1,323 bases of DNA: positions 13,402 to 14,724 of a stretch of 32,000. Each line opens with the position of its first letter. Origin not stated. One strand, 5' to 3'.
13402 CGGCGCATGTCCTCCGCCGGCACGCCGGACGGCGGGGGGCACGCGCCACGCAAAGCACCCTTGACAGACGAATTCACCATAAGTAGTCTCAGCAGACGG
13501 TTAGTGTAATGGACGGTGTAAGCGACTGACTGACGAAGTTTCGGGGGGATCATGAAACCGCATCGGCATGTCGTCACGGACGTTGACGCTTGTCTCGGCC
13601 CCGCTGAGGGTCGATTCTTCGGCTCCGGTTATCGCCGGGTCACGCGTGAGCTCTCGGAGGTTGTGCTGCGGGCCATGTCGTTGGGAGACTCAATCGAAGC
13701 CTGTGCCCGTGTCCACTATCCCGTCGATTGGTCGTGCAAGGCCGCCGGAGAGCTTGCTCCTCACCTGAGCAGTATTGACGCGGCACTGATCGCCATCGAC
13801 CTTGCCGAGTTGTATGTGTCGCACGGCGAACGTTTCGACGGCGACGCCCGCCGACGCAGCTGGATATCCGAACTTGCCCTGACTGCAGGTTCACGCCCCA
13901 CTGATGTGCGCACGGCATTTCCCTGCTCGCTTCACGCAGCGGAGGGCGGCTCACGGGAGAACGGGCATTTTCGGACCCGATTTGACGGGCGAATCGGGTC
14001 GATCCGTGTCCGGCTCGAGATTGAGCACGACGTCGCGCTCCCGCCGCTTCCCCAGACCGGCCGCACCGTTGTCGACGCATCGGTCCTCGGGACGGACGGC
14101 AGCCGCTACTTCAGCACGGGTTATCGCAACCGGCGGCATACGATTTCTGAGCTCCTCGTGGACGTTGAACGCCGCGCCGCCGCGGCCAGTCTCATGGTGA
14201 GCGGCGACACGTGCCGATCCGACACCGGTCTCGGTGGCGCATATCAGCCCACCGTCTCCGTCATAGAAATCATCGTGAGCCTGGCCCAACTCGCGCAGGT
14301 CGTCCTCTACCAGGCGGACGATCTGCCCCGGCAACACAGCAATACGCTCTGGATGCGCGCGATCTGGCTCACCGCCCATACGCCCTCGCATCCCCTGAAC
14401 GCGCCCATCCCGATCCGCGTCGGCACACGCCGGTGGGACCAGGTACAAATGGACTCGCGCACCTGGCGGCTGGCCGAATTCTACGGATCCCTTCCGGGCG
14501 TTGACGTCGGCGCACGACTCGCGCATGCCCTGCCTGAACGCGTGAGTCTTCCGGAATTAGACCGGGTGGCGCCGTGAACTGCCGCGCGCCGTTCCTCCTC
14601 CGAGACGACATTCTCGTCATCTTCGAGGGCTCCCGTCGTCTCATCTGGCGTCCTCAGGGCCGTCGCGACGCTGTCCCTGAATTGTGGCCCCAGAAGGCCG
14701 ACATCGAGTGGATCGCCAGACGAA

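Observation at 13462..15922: Promoter-driven, translationally coupled three-gene cassette (AvrD-like / orphan / P-loop NTPase): candidate uncharacterised small-molecule signal pathway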

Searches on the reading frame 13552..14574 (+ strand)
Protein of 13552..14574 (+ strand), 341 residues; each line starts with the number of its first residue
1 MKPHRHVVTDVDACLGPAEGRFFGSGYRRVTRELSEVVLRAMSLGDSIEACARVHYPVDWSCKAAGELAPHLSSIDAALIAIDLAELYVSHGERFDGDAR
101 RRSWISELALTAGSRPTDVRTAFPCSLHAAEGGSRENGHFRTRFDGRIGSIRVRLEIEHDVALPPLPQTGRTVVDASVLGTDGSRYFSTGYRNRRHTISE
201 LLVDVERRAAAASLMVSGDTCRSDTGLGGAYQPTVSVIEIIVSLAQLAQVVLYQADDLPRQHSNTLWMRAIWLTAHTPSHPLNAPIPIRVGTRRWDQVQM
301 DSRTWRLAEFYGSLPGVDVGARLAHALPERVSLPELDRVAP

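Call 4: search_protein_families(library=pfam, proteins=[window:13552-14574:+], max_evalue=1)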
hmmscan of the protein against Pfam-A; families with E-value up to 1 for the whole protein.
window:13552-14574:+ (341 aa): 1 family
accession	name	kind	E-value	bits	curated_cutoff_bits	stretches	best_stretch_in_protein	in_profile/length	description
PF05655.16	AvrD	-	4.2e-70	237.2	25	1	9-328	4-331/331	Pseudomonas avirulence D protein (AvrD)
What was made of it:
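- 13552..14577 (+): Protein 1: AvrD/MmyD-family enzyme (341 aa), a predicted double hot-dog butenolide synthase. Pfam PF05655, E = 4.2e-70, 237 bits, model positions 4-331 of 331 (call 4).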

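Call 5: search_protein_families(library=ncbifam, proteins=[window:13552-14574:+], max_evalue=1)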
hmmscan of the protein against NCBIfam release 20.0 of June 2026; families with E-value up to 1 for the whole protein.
window:13552-14574:+ (341 aa): 1 family
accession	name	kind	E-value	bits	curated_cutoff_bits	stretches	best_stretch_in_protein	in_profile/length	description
NF047898.1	GluglyHdase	equivalog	0.045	12.5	550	1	62-90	25-53/442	glucosylglycerate hydrolase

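Call 14: search_solved_structures(query=window:13552-14574:+, max_evalue=1)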
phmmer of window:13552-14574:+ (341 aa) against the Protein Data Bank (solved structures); distinct sequences matched with E-value up to 1: 1.
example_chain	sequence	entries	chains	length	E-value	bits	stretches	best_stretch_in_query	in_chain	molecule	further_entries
8iuf_4J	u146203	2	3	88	0.9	12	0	249-302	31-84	COXEG10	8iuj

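Call 17: find_homologous_proteins(query=window:13552-14574:+, max_evalue=0.00001)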
Query window:13552-14574:+ (341 aa): 63 proteins with E <= 0.00001 among 8000 candidates.
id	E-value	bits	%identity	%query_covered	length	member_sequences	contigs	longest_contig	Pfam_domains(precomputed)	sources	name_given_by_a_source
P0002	2.6e-220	749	97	100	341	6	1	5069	PF05655.17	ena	-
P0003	5.1e-76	274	44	96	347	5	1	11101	PF05655.17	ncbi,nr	ncbi:MAG: hypothetical protein IRZ02_05700 [Acidothermus sp.]|nr:hypothetical protein [Acidothermus 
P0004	6.0e-62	228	40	93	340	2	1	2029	PF05655.17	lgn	-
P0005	3.4e-55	206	38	96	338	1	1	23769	PF05655.17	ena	-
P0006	3.5e-55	206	39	93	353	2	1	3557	PF05655.17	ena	-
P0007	1.6e-54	204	36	93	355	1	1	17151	PF05655.17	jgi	jgi:hypothetical protein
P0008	4.8e-53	199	38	92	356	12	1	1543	PF05655.17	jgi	jgi:hypothetical protein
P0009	3.0e-52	196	34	96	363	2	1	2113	PF05655.17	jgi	jgi:hypothetical protein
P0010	5.6e-52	195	34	97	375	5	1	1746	PF05655.17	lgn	-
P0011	8.4e-52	195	38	96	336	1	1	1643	PF05655.17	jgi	jgi:hypothetical protein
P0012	1.2e-51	194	38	92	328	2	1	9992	PF05655.17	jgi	jgi:hypothetical protein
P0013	3.2e-51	193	35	94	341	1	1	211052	PF05655.17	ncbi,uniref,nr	ncbi:AvrD family protein [Streptomyces sp. SAJ15]|uniref:AvrD family protein n=1 Tax=Streptomyces sp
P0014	7.1e-51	192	34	93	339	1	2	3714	PF05655.17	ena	-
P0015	5.9e-50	189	36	95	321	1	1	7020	PF05655.17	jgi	jgi:Pseudomonas avirulence D protein (AvrD)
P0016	1.9e-49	187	35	96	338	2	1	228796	PF05655.17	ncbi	ncbi:AvrD family protein [Streptomyces sp. NPDC001889]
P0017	4.3e-49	186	37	94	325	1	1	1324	PF05655.17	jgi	jgi:hypothetical protein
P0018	7.4e-49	185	33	99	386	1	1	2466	PF05655.17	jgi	jgi:hypothetical protein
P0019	7.8e-49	185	37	93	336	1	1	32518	PF05655.17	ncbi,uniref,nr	ncbi:AvrD family protein [Streptomyces spongiae]|uniref:Avirulence D protein (AvrD) n=1 Tax=Streptom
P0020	1.8e-48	184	38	93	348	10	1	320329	PF05655.17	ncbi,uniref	ncbi:AvrD family protein [Streptomyces achromogenes]|uniref:AvrD family protein n=1 Tax=Streptomyces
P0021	5.4e-48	182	35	96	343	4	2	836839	PF05655.17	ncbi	ncbi:AvrD family protein [Streptomyces sp. NPDC055099]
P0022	6.1e-48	182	35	93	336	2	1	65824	PF05655.17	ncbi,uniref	ncbi:AvrD family protein [Streptomyces sp. NPDC057302]|uniref:AvrD family protein n=1 Tax=Streptomyc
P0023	9.9e-48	181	34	94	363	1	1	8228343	PF05655.17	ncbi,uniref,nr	ncbi:hypothetical protein LRS74_24805 [Streptomyces sp. LX-29]|uniref:AvrD family protein n=1 Tax=St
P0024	2.0e-47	180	34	95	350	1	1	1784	PF05655.17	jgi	-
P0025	4.7e-47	179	35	96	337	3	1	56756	PF05655.17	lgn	-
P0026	1.1e-46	178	38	94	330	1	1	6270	PF05655.17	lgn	-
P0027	6.0e-46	175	36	93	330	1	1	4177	PF05655.17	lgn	-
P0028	9.1e-46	175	32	94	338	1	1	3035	PF05655.17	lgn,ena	-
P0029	1.2e-45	174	35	93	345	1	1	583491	PF05655.17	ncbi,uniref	ncbi:AvrD family protein [Streptomyces sp. NPDC016845]|uniref:AvrD family protein n=1 Tax=Streptomyc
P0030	1.3e-45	174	34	93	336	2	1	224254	PF05655.17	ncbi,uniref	ncbi:AvrD family protein [Streptomyces sp. 2A115]|uniref:AvrD family protein n=1 Tax=Streptomyces sp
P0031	1.5e-45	174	35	96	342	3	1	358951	PF05655.17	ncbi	ncbi:AvrD family protein [Streptomyces sp. NPDC054866]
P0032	1.5e-45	174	34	95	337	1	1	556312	PF05655.17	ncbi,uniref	ncbi:AvrD family protein [Streptomyces sp. NPDC004539]|uniref:AvrD family protein n=1 Tax=Streptomyc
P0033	8.7e-45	172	35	94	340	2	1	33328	PF05655.17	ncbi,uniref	ncbi:AvrD family protein [Streptomyces sp. NPDC006393]|uniref:AvrD family protein n=1 Tax=Streptomyc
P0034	2.6e-44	170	34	96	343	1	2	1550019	PF05655.17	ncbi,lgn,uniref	ncbi:AvrD family protein [Streptomyces sp. NPDC050439]|uniref:AvrD family protein n=1 Tax=unclassifi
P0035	2.5e-43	167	35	93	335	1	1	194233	PF05655.17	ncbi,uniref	ncbi:AvrD family protein [Streptomyces sp. NPDC101225]|uniref:AvrD family protein n=1 Tax=Streptomyc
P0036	6.3e-43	165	36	96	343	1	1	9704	PF05655.17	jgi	jgi:hypothetical protein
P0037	7.0e-43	165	36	94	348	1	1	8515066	PF05655.17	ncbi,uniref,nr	ncbi:AvrD family protein [Kitasatospora sp. NBC_01287]|uniref:AvrD family protein n=1 Tax=Kitasatosp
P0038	8.3e-43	165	35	95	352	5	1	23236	PF05655.17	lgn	-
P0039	8.4e-43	165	35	94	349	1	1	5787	PF05655.17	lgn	-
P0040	7.8e-42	162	32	96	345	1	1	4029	PF05655.17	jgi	jgi:Pseudomonas avirulence D protein (AvrD)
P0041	1.0e-41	161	33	93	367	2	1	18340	PF05655.17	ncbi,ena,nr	ncbi:MAG TPA: AvrD family protein [Rugosimonospora sp.]|nr:AvrD family protein [Rugosimonospora sp.]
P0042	1.1e-41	161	34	94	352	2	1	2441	PF05655.17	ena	-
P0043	1.3e-41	161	34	96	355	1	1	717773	PF05655.17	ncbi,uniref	ncbi:AvrD family protein [Streptomyces sp. NPDC051214]|uniref:AvrD family protein n=1 Tax=Streptomyc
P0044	1.8e-40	157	34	96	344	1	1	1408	PF05655.17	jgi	jgi:hypothetical protein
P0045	3.1e-40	157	34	94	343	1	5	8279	PF05655.17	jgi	jgi:hypothetical protein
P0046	7.9e-38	149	34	94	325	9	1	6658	PF05655.17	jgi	jgi:hypothetical protein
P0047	1.6e-37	148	31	93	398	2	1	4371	PF05655.17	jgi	jgi:hypothetical protein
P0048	2.0e-37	147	33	94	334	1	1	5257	PF05655.17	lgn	-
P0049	5.4e-37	146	28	95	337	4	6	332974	PF05655.17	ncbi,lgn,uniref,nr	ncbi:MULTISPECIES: AvrD family protein [Xenorhabdus]|uniref:AvrD family protein n=1 Tax=Xenorhabdus 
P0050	1.4e-36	145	28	95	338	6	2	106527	PF05655.17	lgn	-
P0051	1.5e-36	144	27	93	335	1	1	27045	PF05655.17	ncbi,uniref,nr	ncbi:conserved hypothetical protein [Xenorhabdus bovienii str. oregonense]|uniref:Uncharacterized pr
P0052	1.2e-35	142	34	96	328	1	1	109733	PF05655.17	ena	-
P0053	2.4e-35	141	28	93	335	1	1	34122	PF05655.17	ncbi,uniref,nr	ncbi:hypothetical protein ID858_15445 [Xenorhabdus sp. DI]|uniref:AvrD family protein n=1 Tax=Xenorh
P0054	5.8e-34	136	34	79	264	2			PF05655.17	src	-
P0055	3.9e-33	133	31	94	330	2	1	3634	PF05655.17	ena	-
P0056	1.6e-32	131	37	79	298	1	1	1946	PF05655.17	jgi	jgi:Pseudomonas avirulence D protein (AvrD)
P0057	8.7e-29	119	30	93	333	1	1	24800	PF05655.17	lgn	-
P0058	6.0e-26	110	31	73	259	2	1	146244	PF05655.17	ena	-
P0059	1.0e-25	109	30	85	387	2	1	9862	PF05655.17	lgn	-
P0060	3.1e-23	101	32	90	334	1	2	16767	PF05655.17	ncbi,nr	ncbi:MAG: hypothetical protein KJ792_01855 [Actinobacteria bacterium]|nr:hypothetical protein [Actin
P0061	1.1e-15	76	29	77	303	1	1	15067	PF05655.17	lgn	-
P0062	1.6e-15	75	32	83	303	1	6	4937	PF05655.17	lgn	-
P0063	2.1e-12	65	29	77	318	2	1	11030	PF05655.17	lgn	-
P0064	3.8e-12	64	28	77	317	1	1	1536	PF05655.17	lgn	-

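Call 19: find_encoding_contigs(protein=P0003, flank=8000, max_places=3)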
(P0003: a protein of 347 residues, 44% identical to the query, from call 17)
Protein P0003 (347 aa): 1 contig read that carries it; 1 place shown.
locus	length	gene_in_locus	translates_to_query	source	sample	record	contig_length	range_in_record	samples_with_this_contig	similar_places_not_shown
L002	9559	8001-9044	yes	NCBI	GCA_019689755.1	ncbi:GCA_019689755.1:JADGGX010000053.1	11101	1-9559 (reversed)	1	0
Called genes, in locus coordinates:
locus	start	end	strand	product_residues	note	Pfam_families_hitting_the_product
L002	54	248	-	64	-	PF12728:HTH_17, PF13411:MerR_1 (weak), PF00376:MerR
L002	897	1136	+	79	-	PF11273:DUF3073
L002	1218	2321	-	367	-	PF00586:AIRS, PF02769:AIRS_C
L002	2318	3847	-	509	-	PF00310:GATase_2 (faint), PF13522:GATase_6, PF13537:GATase_7, PF00156:Pribosyltran (weak)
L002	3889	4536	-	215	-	PF17844:SCP_3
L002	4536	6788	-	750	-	PF18072:FGAR-AT_linker, PF00586:AIRS, PF02769:AIRS_C, PF00586:AIRS, PF02769:AIRS_C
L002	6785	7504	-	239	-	PF13507:GATase_5, PF00117:GATase (weak), PF07685:GATase_3, PF01965:DJ-1_PfpI (weak)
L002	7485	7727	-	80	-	PF02700:PurS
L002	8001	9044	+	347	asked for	PF05655:AvrD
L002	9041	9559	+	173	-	?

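Call 20: find_encoding_contigs(protein=P0005, flank=8000, max_places=3)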
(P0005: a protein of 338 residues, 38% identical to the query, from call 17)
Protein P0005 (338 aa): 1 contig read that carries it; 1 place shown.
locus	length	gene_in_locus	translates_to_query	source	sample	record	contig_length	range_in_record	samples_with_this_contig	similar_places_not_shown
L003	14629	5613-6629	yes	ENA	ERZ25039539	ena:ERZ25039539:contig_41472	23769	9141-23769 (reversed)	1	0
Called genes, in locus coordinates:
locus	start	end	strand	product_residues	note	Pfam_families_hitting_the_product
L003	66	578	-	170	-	PF01833:TIG (faint)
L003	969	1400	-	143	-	-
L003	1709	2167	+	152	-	PF01047:MarR, PF12802:MarR_2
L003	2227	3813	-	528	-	PF07690:MFS_1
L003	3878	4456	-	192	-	PF21274:Rng_hyd_C (weak)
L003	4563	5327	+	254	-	-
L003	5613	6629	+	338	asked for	PF05655:AvrD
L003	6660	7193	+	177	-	-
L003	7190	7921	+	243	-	PF00106:adh_short, PF08659:KR, PF01370:Epimerase (weak), PF13460:NAD_binding_10, PF13561:adh_short_C2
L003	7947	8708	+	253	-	PF13521:AAA_28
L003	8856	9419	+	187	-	PF04542:Sigma70_r2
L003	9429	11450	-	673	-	PF03572:Peptidase_S41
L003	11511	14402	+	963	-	PF13191:AAA_16, PF13424:TPR_12 (faint), PF13414:TPR_11 (faint), PF00196:GerE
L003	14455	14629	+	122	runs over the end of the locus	PF08734:GYD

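Call 21: find_encoding_contigs(protein=P0007, flank=8000, max_places=3)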
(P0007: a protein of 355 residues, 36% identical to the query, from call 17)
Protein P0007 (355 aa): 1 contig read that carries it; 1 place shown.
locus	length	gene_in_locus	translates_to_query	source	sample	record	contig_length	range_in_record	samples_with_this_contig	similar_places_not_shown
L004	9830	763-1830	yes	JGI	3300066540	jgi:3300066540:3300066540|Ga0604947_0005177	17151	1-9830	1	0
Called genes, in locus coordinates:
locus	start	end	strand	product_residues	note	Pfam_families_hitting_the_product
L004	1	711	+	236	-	?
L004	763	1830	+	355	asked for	PF05655:AvrD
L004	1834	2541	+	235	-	-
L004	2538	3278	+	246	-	PF00106:adh_short, PF08659:KR, PF13561:adh_short_C2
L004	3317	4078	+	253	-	PF13521:AAA_28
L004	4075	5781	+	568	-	PF07690:MFS_1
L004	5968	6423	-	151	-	PF01047:MarR, PF12802:MarR_2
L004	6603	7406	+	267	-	PF04542:Sigma70_r2, PF04539:Sigma70_r3, PF08281:Sigma70_r4_2, PF04545:Sigma70_r4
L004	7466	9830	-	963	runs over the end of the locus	PF13191:AAA_16, PF17874:TPR_MalT (weak), PF00196:GerE (weak)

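Call 45: predict_structure(alignment_id=A4)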
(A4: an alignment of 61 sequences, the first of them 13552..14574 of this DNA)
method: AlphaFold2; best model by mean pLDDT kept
length: 341 residues; sequences in the alignment: 61
mean_pLDDT: 90.0   pTM: 0.90
mean pLDDT of the five models: 90.0, 90.0, 89.7, 89.2, 89.2
residues with pLDDT >= 90: 234; 70-90: 87; 50-70: 16; < 50: 4
segments of 3 or more residues with pLDDT < 50: none
pLDDT, mean of each block of 10 residues (from residue 1): 72 92 90 96 91 90 75 96 96 89 97 95 96 78 97 97 85 92 86 92 96 90 84 93 96 93 87 95 93 96 95 97 91 53 53
secondary structure, 60 per line:
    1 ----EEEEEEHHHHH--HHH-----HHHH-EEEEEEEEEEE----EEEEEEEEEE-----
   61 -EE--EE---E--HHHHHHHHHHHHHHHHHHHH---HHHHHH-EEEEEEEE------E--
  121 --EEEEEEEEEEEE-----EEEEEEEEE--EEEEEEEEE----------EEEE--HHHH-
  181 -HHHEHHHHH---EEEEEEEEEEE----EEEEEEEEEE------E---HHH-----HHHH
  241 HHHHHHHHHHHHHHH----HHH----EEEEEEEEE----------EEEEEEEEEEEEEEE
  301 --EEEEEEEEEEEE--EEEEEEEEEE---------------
elements in order: E5-10 H11-15 H26-29 E31-41 E46-55 H74-93 H97-102 E104-111 E123-134 E140-148 E151-159 E170-173 H176-179 H186-190 E194-204 E209-218 H237-255 E267-275 E286-300 E303-314 E317-326
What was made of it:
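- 13552..14577 (+): AF2 model pLDDT 90, pTM 0.90 (call 45).
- On AvrD family (Pfam PF05655): The AF2 model has pLDDT 90 and pTM 0.90, with two helix-in-sheet repeats (call 45).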

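Call 49: fold_search(model_id=the predicted structure, library=pdb)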
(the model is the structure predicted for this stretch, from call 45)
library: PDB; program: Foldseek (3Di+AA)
matches with E <= 10: 1420; with E <= 0.001: 76
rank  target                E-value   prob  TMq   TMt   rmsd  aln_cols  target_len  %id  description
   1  4r4u_C                2.5e-09  1.00  0.38  0.46  14.3       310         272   11  Crystal structure of acyl-CoA thioesterase tesB from Yersinia pestis in complex with coenzyme A (released 2015-04-15)
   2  3rd7_A                6.9e-09  1.00  0.38  0.45  14.1       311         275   10  Crystal structure of acyl-coa thioesterase from mycobacterium avium (released 2011-06-08)
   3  4qfw_B                7.3e-09  1.00  0.34  0.41  15.3       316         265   12  Crystal structure of acyl-CoA thioesterase tesB from Yersinia pestis (released 2014-06-04)
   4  4r9z_A                2.0e-08  1.00  0.36  0.47  11.7       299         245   11  Mycobacterium avium subs paratuberculosis tesB protein MAP1729c (released 2014-10-08)
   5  4r4u_A                2.0e-08  1.00  0.37  0.43  14.3       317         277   10  Crystal structure of acyl-CoA thioesterase tesB from Yersinia pestis in complex with coenzyme A (released 2015-04-15)
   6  4qfw_A                2.5e-08  1.00  0.35  0.42  13.9       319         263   10  Crystal structure of acyl-CoA thioesterase tesB from Yersinia pestis (released 2014-06-04)
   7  3rd7_B                4.3e-08  1.00  0.38  0.45  14.1       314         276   10  Crystal structure of acyl-coa thioesterase from mycobacterium avium (released 2011-06-08)
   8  4r4u_B                8.8e-08  1.00  0.37  0.45  13.6       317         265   10  Crystal structure of acyl-CoA thioesterase tesB from Yersinia pestis in complex with coenzyme A (released 2015-04-15)
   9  3rqb_A                9.9e-08  1.00  0.35  0.42  13.5       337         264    8  Crystal Structure of Conserved Protein of Unknown Function with Hot dog Fold from Alicyclobacillus acidocaldarius (released 2011-05-18)
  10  7pub_Fi               2.3e-07  1.00  0.43  0.33  17.6       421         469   11  Late assembly intermediate of the Trypanosoma brucei mitoribosomal small subunit (released 2022-05-04)
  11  3rqb_B                2.5e-07  1.00  0.35  0.42  13.4       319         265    8  Crystal Structure of Conserved Protein of Unknown Function with Hot dog Fold from Alicyclobacillus acidocaldarius (released 2011-05-18)
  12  5o15_B                4.4e-07  1.00  0.30  0.35  13.5       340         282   11  Crystal structure of bifunctional dehydratase-cyclase domain in ambruticin biosynthesis (released 2017-11-08)
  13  5o15_A                7.3e-07  1.00  0.30  0.34  13.4       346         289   13  Crystal structure of bifunctional dehydratase-cyclase domain in ambruticin biosynthesis (released 2017-11-08)
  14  4ooc                  8.1e-07  1.00  0.33  0.39  15.5       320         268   11  Dehydratase domain of the polyketide PpsC from Mycobacterium tuberculosis (released 2015-08-05)
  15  5i0k                  1.0e-06  1.00  0.32  0.39  15.0       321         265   10  Insights into Substrate Modification by Dehydratases from Type I Polyketide Synthases (released 2017-08-09)
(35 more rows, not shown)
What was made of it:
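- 13552..14577 (+): Foldseek top hits are TesB, PKS DH domains and FatB, E down to 2.5e-9 (call 49).
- On AvrD family (Pfam PF05655): TM-scores are modest, 0.38-0.47 (call 49).
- The best fold matches of protein 1 are acyl-CoA thioesterases (call 49).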
